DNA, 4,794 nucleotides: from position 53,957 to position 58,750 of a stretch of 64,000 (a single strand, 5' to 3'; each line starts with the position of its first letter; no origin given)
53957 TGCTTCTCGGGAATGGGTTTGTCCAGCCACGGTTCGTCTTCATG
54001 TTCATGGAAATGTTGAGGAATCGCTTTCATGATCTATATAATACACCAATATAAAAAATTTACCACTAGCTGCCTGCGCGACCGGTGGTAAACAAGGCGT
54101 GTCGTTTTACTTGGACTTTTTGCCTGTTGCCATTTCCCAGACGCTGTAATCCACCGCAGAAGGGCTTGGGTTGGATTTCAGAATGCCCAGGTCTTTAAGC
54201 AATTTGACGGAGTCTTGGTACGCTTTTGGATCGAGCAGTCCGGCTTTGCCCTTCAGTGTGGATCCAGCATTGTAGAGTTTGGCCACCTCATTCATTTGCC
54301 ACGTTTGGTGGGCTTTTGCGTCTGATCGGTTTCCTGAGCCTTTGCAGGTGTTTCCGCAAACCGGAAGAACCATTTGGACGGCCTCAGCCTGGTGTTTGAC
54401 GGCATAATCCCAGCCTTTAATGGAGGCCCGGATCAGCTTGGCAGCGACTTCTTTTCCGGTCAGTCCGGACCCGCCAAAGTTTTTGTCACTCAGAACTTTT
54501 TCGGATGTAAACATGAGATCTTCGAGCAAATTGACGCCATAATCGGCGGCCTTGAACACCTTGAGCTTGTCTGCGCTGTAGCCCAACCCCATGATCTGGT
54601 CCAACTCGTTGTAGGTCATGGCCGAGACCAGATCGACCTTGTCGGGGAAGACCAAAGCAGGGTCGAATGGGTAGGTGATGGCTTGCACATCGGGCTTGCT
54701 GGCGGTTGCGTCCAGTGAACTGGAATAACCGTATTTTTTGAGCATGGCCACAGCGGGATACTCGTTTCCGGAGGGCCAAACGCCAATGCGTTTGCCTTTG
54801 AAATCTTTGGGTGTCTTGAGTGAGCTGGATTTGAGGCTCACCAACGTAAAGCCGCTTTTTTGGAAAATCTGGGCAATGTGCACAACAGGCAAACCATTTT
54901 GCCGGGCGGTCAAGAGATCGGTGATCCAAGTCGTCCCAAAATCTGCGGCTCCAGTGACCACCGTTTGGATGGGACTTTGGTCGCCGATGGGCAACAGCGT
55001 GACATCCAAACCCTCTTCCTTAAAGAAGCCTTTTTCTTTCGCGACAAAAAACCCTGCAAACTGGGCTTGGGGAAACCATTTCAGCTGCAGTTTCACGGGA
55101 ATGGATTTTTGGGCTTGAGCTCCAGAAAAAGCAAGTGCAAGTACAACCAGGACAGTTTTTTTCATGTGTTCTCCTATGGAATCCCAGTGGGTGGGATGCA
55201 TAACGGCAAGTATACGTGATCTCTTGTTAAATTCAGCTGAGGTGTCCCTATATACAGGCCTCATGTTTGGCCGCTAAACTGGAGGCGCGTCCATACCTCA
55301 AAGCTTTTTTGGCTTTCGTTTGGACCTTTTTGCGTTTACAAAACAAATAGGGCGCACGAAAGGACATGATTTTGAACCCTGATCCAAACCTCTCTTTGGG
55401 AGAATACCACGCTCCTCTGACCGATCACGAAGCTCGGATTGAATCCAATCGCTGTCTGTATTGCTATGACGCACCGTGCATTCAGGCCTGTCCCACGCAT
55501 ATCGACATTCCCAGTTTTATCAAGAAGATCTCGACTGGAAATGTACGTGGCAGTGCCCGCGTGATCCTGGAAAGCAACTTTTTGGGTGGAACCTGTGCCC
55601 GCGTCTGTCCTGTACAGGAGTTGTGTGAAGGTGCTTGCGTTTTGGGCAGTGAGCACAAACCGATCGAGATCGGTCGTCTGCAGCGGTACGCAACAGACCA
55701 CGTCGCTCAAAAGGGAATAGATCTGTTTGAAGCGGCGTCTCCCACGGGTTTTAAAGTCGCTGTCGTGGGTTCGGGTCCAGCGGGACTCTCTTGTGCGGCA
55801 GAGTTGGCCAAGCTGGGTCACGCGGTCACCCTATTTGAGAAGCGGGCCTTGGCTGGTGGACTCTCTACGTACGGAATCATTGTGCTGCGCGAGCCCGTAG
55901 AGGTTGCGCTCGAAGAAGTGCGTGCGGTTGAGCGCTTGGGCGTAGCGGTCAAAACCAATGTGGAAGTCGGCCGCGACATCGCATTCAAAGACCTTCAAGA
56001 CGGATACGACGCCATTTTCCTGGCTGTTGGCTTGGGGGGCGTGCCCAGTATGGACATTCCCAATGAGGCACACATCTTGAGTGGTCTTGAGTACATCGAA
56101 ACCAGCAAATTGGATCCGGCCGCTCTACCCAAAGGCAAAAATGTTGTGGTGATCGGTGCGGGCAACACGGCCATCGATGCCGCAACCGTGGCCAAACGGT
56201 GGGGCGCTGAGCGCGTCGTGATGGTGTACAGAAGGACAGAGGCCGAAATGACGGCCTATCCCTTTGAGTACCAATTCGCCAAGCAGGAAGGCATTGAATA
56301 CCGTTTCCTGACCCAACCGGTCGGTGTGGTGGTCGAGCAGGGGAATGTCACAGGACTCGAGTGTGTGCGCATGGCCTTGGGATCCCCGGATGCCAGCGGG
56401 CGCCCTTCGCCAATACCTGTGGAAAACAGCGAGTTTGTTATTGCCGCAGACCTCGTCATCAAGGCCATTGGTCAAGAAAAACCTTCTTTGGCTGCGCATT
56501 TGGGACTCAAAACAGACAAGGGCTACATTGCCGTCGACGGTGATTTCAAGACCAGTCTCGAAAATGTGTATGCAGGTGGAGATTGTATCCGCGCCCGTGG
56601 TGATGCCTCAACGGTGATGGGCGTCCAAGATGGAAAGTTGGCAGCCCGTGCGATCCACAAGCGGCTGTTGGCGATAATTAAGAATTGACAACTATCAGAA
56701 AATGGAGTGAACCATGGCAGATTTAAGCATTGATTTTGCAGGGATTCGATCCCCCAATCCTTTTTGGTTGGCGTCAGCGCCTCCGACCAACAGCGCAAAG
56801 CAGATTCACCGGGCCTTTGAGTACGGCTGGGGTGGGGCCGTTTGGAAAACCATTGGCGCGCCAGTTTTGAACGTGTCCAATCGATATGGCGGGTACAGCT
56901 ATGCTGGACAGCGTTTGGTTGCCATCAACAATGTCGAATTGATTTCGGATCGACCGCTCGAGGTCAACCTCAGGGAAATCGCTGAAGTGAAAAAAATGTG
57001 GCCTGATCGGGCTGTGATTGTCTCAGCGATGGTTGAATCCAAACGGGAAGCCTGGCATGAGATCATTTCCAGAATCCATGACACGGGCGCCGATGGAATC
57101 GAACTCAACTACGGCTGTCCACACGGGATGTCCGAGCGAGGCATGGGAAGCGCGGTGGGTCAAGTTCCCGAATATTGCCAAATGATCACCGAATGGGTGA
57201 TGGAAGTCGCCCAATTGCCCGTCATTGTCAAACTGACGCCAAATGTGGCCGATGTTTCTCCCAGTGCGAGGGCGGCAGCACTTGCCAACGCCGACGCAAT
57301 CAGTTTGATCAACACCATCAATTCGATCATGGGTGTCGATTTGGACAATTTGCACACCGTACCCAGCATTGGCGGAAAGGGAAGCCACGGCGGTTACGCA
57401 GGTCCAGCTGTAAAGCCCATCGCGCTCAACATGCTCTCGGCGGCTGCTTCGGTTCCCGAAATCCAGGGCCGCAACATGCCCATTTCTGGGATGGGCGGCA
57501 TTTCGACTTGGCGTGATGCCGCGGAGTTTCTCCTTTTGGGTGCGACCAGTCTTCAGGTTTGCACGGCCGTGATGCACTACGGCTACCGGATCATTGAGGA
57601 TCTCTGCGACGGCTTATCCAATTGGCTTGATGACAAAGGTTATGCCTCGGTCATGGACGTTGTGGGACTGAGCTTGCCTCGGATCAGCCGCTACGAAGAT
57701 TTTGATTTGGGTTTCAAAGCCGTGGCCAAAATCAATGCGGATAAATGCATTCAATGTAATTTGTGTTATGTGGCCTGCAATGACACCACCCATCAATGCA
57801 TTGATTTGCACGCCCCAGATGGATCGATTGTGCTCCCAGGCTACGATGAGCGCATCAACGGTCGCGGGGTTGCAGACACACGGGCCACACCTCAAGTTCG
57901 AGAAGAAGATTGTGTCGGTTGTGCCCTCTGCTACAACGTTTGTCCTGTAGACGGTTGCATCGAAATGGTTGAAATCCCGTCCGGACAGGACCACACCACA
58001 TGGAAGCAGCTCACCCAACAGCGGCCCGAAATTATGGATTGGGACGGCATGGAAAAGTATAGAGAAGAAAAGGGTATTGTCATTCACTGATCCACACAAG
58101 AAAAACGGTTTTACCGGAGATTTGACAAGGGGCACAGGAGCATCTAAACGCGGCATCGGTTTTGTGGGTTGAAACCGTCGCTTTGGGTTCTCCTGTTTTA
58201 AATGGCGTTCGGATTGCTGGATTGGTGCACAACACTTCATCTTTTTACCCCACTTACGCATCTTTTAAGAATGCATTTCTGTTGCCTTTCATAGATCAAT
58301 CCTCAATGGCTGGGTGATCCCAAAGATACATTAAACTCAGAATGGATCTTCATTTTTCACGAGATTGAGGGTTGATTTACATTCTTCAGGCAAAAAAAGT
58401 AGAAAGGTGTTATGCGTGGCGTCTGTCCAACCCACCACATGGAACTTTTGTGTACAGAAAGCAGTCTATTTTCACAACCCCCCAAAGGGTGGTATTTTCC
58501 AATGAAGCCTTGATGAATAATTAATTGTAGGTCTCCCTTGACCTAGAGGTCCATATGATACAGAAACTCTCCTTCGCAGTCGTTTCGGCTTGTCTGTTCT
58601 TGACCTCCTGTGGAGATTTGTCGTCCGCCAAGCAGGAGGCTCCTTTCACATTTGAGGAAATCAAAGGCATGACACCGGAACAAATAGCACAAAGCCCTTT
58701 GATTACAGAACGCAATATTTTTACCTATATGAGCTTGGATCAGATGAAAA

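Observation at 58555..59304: Lipoprotein carrying a prokaryotic secreted-PLA2-type domain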

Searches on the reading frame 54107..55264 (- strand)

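Call 31: search_protein_families(library=pfam, proteins=[window:54107-55264:-], max_evalue=0.01)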
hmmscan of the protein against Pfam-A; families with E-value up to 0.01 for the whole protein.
window:54107-55264:- (385 aa): 2 families
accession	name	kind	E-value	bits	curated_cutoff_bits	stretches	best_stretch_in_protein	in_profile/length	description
PF09084.16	NMT1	-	8e-44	150.6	20.5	1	67-295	2-216/216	NMT1/THI5 like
PF13379.11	NMT1_2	-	0.0029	17.9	24.7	1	56-125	5-74/252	NMT1-like family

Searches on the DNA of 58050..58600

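Call 55: search_rna_families(source=window, start=58050, end=58600, threshold=evalue, max_evalue=1)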
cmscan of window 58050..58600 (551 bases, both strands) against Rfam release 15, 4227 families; matches with E-value up to 1: 0.
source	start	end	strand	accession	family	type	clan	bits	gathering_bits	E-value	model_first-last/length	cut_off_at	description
